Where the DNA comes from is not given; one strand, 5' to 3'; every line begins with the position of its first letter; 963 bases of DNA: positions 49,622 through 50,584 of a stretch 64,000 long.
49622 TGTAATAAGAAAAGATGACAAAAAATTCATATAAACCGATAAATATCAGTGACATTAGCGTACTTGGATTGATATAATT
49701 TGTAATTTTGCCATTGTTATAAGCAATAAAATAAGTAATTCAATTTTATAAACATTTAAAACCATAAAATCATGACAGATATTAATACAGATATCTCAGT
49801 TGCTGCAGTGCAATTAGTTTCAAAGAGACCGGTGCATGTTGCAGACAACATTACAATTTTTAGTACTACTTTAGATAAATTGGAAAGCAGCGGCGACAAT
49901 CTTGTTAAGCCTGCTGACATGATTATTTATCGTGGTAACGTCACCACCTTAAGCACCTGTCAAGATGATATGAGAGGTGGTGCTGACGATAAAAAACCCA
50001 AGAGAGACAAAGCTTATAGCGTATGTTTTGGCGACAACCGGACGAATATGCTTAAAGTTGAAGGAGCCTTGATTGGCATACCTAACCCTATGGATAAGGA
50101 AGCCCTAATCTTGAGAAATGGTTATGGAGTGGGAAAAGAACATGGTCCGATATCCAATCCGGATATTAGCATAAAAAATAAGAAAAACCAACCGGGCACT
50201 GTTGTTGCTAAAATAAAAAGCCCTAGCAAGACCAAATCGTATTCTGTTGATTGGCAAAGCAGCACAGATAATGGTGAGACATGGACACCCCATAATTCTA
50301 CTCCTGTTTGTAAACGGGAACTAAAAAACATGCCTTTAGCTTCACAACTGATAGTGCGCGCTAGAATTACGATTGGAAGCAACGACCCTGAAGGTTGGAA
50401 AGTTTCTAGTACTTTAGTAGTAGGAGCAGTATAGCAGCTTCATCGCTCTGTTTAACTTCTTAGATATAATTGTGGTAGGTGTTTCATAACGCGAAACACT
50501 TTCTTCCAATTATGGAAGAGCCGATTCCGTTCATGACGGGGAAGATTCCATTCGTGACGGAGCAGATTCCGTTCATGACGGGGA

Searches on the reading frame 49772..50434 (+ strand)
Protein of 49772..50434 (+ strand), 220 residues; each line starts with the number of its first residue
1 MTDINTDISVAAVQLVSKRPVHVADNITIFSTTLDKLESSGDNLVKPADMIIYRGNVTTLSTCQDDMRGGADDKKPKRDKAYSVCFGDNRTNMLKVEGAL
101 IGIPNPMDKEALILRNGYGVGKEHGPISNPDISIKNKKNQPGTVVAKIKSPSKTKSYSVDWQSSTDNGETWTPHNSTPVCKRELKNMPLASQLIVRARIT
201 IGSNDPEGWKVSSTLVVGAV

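Call 7: search_protein_families(library=pfam, proteins=[window:49772-50434:+], max_evalue=0.01)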
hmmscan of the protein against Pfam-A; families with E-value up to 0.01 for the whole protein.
window:49772-50434:+ (220 aa): 0 families

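Call 8: find_homologous_proteins(query=window:49772-50434:+, max_evalue=0.001)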
Query window:49772-50434:+ (220 aa): 2 proteins with E <= 0.001 among 151 candidates.
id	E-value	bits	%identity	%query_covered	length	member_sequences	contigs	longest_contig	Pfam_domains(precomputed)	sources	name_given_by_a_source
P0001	5.6e-142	488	100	100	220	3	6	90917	-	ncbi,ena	-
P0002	1.3e-47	180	44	95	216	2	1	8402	-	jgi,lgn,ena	-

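Call 11: find_encoding_contigs(protein=P0002, flank=5000, max_places=6)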
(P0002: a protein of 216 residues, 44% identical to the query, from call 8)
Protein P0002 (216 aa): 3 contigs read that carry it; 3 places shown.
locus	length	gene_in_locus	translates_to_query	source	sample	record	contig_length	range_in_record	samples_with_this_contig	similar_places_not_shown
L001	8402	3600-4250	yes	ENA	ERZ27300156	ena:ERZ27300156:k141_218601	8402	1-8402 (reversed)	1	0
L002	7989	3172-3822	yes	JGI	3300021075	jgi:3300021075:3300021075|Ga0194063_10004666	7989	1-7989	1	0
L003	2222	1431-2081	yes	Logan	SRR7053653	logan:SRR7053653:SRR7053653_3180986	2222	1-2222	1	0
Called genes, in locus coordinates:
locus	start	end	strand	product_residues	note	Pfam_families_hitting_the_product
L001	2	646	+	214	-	?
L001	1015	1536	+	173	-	PF00210:Ferritin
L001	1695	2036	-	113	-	PF01909:NTP_transf_2, PF18765:Polbeta (weak)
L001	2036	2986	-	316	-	PF23952:LRR_EndoS (weak), PF12799:LRR_4 (faint), PF18962:Por_Secre_tail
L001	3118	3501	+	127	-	PF04397:LytTR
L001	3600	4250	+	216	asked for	-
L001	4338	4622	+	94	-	-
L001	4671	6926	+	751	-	PF01555:N6_N4_Mtase, PF01170:UPF0020 (faint), PF02086:MethyltransfD12 (faint), PF03602:Cons_hypoth95 (faint)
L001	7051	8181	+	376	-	-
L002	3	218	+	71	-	PF00231:ATP-synt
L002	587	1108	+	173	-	PF00210:Ferritin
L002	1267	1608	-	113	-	PF01909:NTP_transf_2, PF18765:Polbeta (weak)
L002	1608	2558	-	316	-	PF23952:LRR_EndoS (weak), PF12799:LRR_4 (faint), PF18962:Por_Secre_tail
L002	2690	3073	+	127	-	PF04397:LytTR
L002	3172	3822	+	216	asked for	-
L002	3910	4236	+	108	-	-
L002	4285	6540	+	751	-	PF01555:N6_N4_Mtase, PF01170:UPF0020 (faint), PF02086:MethyltransfD12 (faint), PF03602:Cons_hypoth95 (faint)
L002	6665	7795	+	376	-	-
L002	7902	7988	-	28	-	?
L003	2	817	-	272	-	?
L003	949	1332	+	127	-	PF04397:LytTR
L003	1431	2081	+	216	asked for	-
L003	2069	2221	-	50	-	?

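Call 12: find_encoding_contigs(protein=P0001, flank=3000, max_places=6)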
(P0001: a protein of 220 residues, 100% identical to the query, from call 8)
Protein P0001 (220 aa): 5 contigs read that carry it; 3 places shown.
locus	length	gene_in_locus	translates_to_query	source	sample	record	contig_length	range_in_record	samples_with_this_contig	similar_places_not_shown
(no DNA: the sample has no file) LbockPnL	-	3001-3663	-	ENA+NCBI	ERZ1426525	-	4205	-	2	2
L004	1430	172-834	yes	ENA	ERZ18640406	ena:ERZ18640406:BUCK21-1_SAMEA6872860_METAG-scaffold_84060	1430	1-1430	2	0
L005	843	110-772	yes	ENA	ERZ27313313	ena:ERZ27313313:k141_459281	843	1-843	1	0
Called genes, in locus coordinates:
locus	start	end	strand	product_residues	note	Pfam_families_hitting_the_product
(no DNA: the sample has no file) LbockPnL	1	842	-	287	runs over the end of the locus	PF00037:Fer4 (weak), PF12797:Fer4_2 (weak), PF12837:Fer4_6, PF12838:Fer4_7 (faint), PF13237:Fer4_10, PF14697:Fer4_21 (weak), PF13187:Fer4_9 (faint), PF27217:AF_0155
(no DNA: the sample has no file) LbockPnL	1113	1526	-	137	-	PF02082:Rrf2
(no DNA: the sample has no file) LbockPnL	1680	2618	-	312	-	-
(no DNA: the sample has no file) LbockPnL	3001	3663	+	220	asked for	-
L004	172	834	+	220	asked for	-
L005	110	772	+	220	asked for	-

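Call 27: search_protein_representatives(protein=window:49772-50434:+)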
Query: 220 residues. Proteins with E-value up to 0.001 (for the whole library): 31; up to 1e-10: 13; up to 1e-30: 7. The best 31 are listed.
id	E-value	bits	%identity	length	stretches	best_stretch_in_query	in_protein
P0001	1.8e-142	488.3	100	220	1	1-220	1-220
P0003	2.2e-51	190.7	37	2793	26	156-188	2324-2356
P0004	6.0e-49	182.7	42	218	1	1-217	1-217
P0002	4.2e-48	180.0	44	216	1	9-217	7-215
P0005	1.2e-47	178.5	45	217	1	12-215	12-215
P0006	3.7e-36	141.0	39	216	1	13-217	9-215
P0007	1.5e-33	132.4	44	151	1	67-215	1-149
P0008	9.8e-29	116.7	33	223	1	1-216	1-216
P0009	4.6e-28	114.5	41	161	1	14-161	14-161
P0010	2.7e-16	76.0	51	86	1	142-215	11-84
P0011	9.8e-15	71.0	38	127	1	5-121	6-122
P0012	2.9e-13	66.1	35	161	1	9-151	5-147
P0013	3.4e-12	62.6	38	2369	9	159-188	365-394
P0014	1.2e-07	47.8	57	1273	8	152-173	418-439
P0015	3.1e-07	46.5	52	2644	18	159-180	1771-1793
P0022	6.2e-05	38.9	31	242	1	104-213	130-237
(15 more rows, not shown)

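Call 29: predict_structure(protein=window:49772-50434:+)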
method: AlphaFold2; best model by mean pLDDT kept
length: 220 residues; sequences in the alignment: 1
mean_pLDDT: 28.1   pTM: 0.21
mean pLDDT of the five models: 28.1, 26.5, 25.5, 24.3, 23.7
residues with pLDDT >= 90: 0; 70-90: 0; 50-70: 0; < 50: 220
segments of 3 or more residues with pLDDT < 50: 1-220
pLDDT, mean of each block of 10 residues (from residue 1): 25 27 27 27 26 23 25 28 26 27 29 27 29 37 35 31 29 26 26 29 32 29
secondary structure, 60 per line:
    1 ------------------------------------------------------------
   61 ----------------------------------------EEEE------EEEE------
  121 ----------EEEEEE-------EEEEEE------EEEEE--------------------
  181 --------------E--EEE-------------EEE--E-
elements in order: E101-104 E111-114 E131-136 E144-149 E156-160 E198-200 E214-216

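Call 30: search_protein_families(library=pfam, alignment_id=A1, max_evalue=0.01)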
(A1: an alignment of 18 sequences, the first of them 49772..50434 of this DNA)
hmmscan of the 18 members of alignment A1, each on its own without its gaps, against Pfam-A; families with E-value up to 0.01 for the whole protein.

A. member 1, window:49772-50434:+ (220 aa): 0 families

B. families by the number of members that match (of 18 scanned): 2 families
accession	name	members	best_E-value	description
PF22352.2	K319L-like_PKD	1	0.00039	K319L-like, PKD domain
PF00041.27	fn3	1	0.007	Fibronectin type III domain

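Call 37: find_homologous_proteins(query=A2, max_evalue=0.001)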
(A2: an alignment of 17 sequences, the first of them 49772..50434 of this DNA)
Query A2 (17 sequences) (220 aa, profile of the alignment): 18 proteins with E <= 0.001 among 4824 candidates.
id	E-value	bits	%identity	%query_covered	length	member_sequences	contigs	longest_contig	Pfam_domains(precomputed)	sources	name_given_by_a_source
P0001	6.0e-73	263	100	100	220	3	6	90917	-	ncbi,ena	-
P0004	6.7e-73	263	42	99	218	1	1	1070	-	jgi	-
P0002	9.9e-72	259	44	95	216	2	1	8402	-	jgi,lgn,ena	-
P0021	7.8e-65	236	27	70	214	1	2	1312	-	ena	-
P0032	9.1e-63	230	43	99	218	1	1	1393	-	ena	-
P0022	4.5e-62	227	30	51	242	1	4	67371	-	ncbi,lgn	-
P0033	4.8e-60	221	42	99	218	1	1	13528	-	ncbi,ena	-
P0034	1.2e-58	216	25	74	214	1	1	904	-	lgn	-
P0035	9.4e-57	210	25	76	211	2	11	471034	-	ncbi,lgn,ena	-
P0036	1.4e-55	206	42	99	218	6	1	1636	-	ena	-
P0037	3.7e-55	205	26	64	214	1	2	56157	-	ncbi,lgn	-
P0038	1.1e-54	203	27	60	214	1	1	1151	-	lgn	-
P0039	2.2e-54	202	23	74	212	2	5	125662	-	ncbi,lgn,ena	-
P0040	3.0e-53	199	27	74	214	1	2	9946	-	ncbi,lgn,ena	-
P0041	4.1e-53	198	21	74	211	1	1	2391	-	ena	-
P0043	3.8e-48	182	24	63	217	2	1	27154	-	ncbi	-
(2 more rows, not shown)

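Call 38: find_encoding_contigs(protein=P0033, flank=3000, max_places=2)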
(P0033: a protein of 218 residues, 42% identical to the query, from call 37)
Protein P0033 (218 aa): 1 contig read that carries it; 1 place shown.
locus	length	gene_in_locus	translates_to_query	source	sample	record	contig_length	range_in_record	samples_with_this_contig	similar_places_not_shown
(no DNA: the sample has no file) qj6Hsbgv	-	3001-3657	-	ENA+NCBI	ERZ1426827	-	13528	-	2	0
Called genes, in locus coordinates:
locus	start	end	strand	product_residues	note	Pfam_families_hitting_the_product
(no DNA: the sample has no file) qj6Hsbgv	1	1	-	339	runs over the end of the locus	PF01063:Aminotran_4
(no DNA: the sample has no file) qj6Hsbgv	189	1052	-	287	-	PF00037:Fer4 (weak), PF12797:Fer4_2 (weak), PF12837:Fer4_6, PF12838:Fer4_7 (faint), PF13237:Fer4_10, PF14697:Fer4_21 (weak), PF13187:Fer4_9 (weak), PF27217:AF_0155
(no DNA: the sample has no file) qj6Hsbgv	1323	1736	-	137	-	PF02082:Rrf2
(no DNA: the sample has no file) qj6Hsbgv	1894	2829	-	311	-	-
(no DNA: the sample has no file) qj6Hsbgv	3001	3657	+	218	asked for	-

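Call 39: find_encoding_contigs(protein=P0022, flank=3000, max_places=2)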
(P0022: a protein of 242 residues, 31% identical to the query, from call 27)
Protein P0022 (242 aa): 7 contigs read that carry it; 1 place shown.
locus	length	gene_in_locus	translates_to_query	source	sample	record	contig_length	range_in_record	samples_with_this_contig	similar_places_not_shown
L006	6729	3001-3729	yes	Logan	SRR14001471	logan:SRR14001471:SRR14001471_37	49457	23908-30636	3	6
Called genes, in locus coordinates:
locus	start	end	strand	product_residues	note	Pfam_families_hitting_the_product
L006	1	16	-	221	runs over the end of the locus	-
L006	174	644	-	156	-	-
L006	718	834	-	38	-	-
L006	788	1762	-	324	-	-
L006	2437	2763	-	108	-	-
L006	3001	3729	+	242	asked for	-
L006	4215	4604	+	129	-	-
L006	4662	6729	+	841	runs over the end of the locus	PF01804:Penicil_amidase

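Call 40: find_encoding_contigs(protein=P0035, flank=3000, max_places=2)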
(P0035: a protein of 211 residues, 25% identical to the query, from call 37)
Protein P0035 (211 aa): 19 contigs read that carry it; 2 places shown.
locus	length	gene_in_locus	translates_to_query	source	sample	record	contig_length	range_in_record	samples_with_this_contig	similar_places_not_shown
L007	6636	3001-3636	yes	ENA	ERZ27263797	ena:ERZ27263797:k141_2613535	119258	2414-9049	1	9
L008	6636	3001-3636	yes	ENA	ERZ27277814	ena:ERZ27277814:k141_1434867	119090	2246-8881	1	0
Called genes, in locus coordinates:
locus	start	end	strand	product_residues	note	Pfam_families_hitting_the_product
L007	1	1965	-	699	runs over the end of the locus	-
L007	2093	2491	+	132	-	-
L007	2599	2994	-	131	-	-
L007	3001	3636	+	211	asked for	-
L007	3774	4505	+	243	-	-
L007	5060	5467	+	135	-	-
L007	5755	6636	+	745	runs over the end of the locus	PF00004:AAA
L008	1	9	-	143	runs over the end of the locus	-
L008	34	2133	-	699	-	-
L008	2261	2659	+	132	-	-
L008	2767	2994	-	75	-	-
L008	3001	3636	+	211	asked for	-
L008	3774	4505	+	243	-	-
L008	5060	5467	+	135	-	-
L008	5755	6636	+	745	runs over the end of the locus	PF00004:AAA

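Call 41: find_encoding_contigs(protein=P0037, flank=3000, max_places=2)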
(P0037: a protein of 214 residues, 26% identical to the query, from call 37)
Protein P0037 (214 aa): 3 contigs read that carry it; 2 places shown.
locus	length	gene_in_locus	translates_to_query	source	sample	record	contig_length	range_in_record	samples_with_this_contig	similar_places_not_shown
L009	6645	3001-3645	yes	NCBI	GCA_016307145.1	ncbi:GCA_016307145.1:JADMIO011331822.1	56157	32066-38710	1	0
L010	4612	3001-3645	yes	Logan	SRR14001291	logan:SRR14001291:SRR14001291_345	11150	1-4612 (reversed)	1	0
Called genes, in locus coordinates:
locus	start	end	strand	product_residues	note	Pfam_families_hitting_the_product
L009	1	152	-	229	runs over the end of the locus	-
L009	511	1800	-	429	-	-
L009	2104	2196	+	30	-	-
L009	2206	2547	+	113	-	PF00196:GerE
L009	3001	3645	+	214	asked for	-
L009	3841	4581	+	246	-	-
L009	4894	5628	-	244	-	PF00535:Glycos_transf_2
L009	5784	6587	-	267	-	PF00929:RNase_T, PF20600:ExoX-like_C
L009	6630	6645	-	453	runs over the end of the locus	PF01225:Mur_ligase, PF08245:Mur_ligase_M, PF02875:Mur_ligase_C (weak)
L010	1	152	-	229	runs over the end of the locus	-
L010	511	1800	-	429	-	-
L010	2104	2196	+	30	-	-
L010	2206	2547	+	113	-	PF00196:GerE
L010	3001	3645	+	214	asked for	-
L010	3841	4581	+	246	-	-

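Call 43: predict_structure(alignment_id=A2)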
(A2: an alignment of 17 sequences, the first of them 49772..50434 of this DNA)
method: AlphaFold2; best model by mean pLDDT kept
length: 220 residues; sequences in the alignment: 17
mean_pLDDT: 89.3   pTM: 0.55
mean pLDDT of the five models: 89.3, 89.0, 88.8, 88.0, 86.7
residues with pLDDT >= 90: 148; 70-90: 54; 50-70: 15; < 50: 3
segments of 3 or more residues with pLDDT < 50: none
pLDDT, mean of each block of 10 residues (from residue 1): 64 93 96 97 95 98 90 91 97 94 89 96 62 90 91 84 91 92 91 93 89 82
secondary structure, 60 per line:
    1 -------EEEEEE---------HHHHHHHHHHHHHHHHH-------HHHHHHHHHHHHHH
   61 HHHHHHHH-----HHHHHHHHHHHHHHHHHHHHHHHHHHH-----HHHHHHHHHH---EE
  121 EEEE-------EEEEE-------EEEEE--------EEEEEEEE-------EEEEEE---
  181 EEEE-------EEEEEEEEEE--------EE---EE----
elements in order: E8-13 H23-39 H47-68 H74-100 H106-115 E119-124 E132-136 E144-148 E157-164 E172-177 E181-184 E192-201

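Call 48: fold_search(model_id=the predicted structure, library=pdb)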
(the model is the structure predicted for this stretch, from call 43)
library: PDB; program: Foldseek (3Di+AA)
matches with E <= 10: 1629; with E <= 0.001: 30
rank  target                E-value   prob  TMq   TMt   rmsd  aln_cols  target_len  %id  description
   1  5fm5_M                2.0e-04  1.00  0.31  0.51   3.5        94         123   16  Crystal structure of the myomesin:obscurin-like-1 complex (released 2016-11-23)
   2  5fm4_C                2.3e-04  1.00  0.30  0.57   3.5        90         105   17  Structure of the C-terminally extended domain My4 of human myomesin (space group P21) (released 2016-11-23)
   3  9bpu_A                2.9e-04  1.00  0.34  0.38  10.2       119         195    9  Structure of the IFN-lambda4/IFN-lambdaR1/IL-10Rbeta receptor complex with an engineered IL-10Rbeta (released 2025-01-29)
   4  4bqc_B                3.0e-04  1.00  0.34  0.42  11.7       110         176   15  Crystal structure of the FN5 and FN6 domains of NEO1 bound to SOS (released 2013-06-12)
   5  3p4l                  3.8e-04  1.00  0.34  0.38  11.9       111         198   14  Crystal structure of a hemojuvelin-binding fragment of neogenin (released 2010-11-17)
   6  4i18_R                4.1e-04  1.00  0.35  0.37  12.9       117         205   10  Crystal structure of human prolactin receptor complexed with Fab fragment (released 2013-11-20)
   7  3uto_B                4.3e-04  1.00  0.29  0.12   3.6        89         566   12  Twitchin kinase region from C.elegans (Fn31-NL-kin-CRD-Ig26) (released 2012-08-08)
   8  4bqb_D                4.6e-04  1.00  0.35  0.38  11.7       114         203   15  Crystal structure of the FN5 and FN6 domains of NEO1, form 2 (released 2013-06-12)
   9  1kf9_E                4.6e-04  1.00  0.31  0.34   4.4        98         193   11  PHAGE DISPLAY DERIVED VARIANT OF HUMAN GROWTH HORMONE COMPLEXED WITH TWO COPIES OF THE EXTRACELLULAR DOMAIN OF ITS REC (released 2002-11-20)
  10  7y8h_B                4.6e-04  1.00  0.28  0.57   4.0        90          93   16  Crystal structure of sDscam FNIII1 domain, isoform alpha7 (released 2023-05-24)
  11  6zva_B                4.8e-04  1.00  0.28  0.60  14.7       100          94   15  Crystal structure of My5 (released 2021-08-04)
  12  5fm4_B                5.4e-04  1.00  0.33  0.61   3.2        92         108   14  Structure of the C-terminally extended domain My4 of human myomesin (space group P21) (released 2016-11-23)
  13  4bqb_C                5.4e-04  1.00  0.35  0.38  11.7       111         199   15  Crystal structure of the FN5 and FN6 domains of NEO1, form 2 (released 2013-06-12)
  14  7dc8_C                5.4e-04  1.00  0.34  0.40   9.5       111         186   13  Crystal structure of Switch Ab Fab and hIL6R in complex with ATP (released 2021-01-13)
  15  1hwh_B                5.8e-04  1.00  0.33  0.37   3.1        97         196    9  1:1 COMPLEX OF HUMAN GROWTH HORMONE MUTANT G120R WITH ITS SOLUBLE BINDING PROTEIN (released 1997-11-19)
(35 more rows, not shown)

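Call 51: search_protein_families(library=phrogs, alignment_id=A1, max_evalue=0.01)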
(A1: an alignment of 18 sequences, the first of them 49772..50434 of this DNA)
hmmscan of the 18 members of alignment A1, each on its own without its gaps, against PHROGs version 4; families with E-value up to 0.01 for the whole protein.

A. member 1, window:49772-50434:+ (220 aa): 0 families

B. families by the number of members that match (of 18 scanned): 7 families
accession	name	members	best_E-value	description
phrog_4971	-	3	1.2e-05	major tail protein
phrog_7997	-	1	0.00028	tail protein and host specificity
phrog_5616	-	1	0.0004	tail fiber protein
phrog_613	-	1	0.00097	head protein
phrog_6977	-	1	0.0049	minor tail protein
phrog_10133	-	1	0.0069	-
phrog_2043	-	1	0.0086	-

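Call 52: fold_search(model_id=the predicted structure, library=viral)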
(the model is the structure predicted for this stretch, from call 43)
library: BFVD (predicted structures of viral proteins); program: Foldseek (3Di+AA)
matches with E <= 10: 1112; with E <= 0.001: 9
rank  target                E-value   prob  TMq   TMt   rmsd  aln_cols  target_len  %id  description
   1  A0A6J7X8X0            7.0e-05  1.00  0.30  0.26  15.0       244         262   14  Uncharacterized protein [uncultured Caudovirales phage]
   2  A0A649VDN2            3.2e-04  1.00  0.34  0.27   8.2       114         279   16  Major tail protein [Mycobacterium phage Indlulamithi]
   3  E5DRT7                4.2e-04  1.00  0.32  0.10   3.6        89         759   13  Gp7a baseplate wedge initiator [Aeromonas phage 65]
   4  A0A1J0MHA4            4.8e-04  1.00  0.32  0.13   4.1        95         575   15  Baseplate wedge initiator [Klebsiella phage KPV15]
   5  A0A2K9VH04            5.0e-04  1.00  0.32  0.10  17.1       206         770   11  Minor tail protein [Gordonia phage Beenie]
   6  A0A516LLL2            7.6e-04  1.00  0.33  0.07   6.3       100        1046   20  (no name in the UniProt tables at hand)
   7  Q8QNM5                7.6e-04  1.00  0.29  0.11   8.4       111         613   16  EsV-1-39 [Ectocarpus siliculosus virus 1 (isolate New Zealand/Kaikoura/1988)]
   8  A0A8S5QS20            8.0e-04  0.99  0.31  0.26  15.8       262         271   10  Tencon, FN3-like domain, alternative scaffold.71A [Myoviridae sp. ctgXL3]
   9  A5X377                9.6e-04  1.00  0.34  0.22  15.6       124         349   18  A5 tail fiber protein (Fragment) [Enterobacteria phage A5]
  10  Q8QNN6                1.0e-03  1.00  0.31  0.15   3.1        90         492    9  EsV-1-25 [Ectocarpus siliculosus virus 1 (isolate New Zealand/Kaikoura/1988)]
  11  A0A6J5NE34            1.4e-03  1.00  0.34  0.58   3.0        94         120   18  Fibronectin type III [uncultured Caudovirales phage]
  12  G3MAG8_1              1.4e-03  1.00  0.31  0.08   7.4       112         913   16  Gp427 [Bacillus phage G]
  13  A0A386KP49            1.5e-03  1.00  0.32  0.20  13.8       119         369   17  Minor tail protein [Microbacterium phage ValentiniPuff]
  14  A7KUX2                1.9e-03  1.00  0.34  0.52   2.7        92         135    9  (no name in the UniProt tables at hand)
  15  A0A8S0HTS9            1.9e-03  1.00  0.27  0.31  13.0       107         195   20  (no name in the UniProt tables at hand)
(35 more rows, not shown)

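Call 58: search_protein_families(library=padloc, alignment_id=A1, max_evalue=0.01)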
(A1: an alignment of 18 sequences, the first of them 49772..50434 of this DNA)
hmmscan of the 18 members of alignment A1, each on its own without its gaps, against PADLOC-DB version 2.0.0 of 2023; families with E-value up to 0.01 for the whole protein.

A. member 1, window:49772-50434:+ (220 aa): 0 families

B. families by the number of members that match (of 18 scanned): 0 families

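Call 59: search_protein_families(library=ncbifam, alignment_id=A1, max_evalue=0.01)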
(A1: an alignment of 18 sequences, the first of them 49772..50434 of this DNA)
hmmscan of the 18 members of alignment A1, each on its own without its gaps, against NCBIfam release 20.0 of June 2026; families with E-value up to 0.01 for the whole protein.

A. member 1, window:49772-50434:+ (220 aa): 0 families

B. families by the number of members that match (of 18 scanned): 1 family
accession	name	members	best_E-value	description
NF053812.1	Ssi4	1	0.0038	immunity protein Sip4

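Call 60: search_solved_structures(query=A2, max_evalue=1)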
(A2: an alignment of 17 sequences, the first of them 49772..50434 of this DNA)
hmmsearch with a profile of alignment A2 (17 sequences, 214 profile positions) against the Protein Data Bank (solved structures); distinct sequences matched with E-value up to 1: 48.
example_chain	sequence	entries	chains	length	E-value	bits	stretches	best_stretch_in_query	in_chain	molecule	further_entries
2dm4_A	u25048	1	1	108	8.4e-05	25.4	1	153-212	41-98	Sortilin-related receptor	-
7lbu_A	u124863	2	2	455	8.9e-05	25.4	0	137-171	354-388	Exo-alpha-sialidase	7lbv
2bf6_A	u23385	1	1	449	0.00019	24.3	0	128-168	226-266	EXO-ALPHA-SIALIDASE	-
2vk5_A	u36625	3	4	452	0.0002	24.2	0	128-168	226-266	EXO-ALPHA-SIALIDASE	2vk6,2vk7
8u2a_A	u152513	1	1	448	0.00024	24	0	128-168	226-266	Exo-alpha-sialidase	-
8u5o_A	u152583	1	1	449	0.00024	24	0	128-168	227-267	Exo-alpha-sialidase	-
5tsp_A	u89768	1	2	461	0.00031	23.6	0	128-168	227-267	Sialidase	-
4q6k_A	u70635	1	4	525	0.00049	22.9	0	148-208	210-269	BNR/Asp-box repeat protein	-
4fj6_A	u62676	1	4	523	0.0031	20.3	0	130-169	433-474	glycoside hydrolase family 33, candidate sialidase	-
4bbw_A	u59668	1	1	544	0.0039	20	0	150-207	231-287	SIALIDASE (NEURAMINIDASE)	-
8xve_R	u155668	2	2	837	0.0055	19.5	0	128-168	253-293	Exo-alpha-sialidase,Endothelin receptor type B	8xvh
8v2b_B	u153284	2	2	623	0.0055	19.5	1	157-207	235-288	Interleukin-6 receptor subunit beta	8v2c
9ot8_A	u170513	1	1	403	0.01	18.7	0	179-209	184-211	FN3con-9 - FN3con-41 fusion,Galectin-3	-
1bj8_A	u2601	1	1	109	0.011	18.6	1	154-207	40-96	GP130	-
8xql_R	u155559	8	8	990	0.011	18.5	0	128-168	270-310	Exo-alpha-sialidase,Taste receptor type 2 member 14,LgBiT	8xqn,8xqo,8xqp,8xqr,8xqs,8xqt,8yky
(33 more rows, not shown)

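Call 62: find_encoding_contigs(protein=P0039, flank=3000, max_places=2)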
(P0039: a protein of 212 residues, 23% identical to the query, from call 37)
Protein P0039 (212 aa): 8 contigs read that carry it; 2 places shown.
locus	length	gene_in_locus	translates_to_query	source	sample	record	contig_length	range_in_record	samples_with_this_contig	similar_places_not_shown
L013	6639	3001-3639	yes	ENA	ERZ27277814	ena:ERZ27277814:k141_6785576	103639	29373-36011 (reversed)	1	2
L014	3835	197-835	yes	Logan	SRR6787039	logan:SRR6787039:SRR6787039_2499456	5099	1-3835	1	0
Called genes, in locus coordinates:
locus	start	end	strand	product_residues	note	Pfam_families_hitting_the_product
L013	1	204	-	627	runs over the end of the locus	PF14311:DUF4379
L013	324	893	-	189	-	PF18186:SLATT_4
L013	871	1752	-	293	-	PF18144:SMODS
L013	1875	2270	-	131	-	-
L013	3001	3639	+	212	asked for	-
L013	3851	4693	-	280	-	PF18962:Por_Secre_tail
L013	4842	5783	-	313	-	PF06342:DUF1057 (weak), PF03096:Ndr, PF12146:Hydrolase_4, PF00561:Abhydrolase_1, PF12697:Abhydrolase_6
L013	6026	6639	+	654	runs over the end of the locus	-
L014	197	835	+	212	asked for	-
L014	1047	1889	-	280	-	PF18962:Por_Secre_tail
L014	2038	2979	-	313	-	PF06342:DUF1057 (weak), PF03096:Ndr, PF12146:Hydrolase_4, PF00561:Abhydrolase_1, PF12697:Abhydrolase_6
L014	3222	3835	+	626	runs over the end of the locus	?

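Call 63: find_encoding_contigs(protein=P0043, flank=3000, max_places=2)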
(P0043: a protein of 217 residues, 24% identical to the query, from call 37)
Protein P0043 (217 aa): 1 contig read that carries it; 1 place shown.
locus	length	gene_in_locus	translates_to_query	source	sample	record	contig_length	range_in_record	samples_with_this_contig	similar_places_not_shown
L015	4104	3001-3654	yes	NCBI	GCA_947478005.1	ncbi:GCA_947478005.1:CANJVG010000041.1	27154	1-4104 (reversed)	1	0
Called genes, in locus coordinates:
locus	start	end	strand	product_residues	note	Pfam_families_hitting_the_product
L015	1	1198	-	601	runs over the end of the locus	PF10592:AIPR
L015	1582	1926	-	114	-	PF04480:DUF559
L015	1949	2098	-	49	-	-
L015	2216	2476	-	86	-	PF13560:HTH_31 (weak), PF12844:HTH_19 (weak)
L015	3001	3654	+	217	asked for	-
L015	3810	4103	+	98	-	?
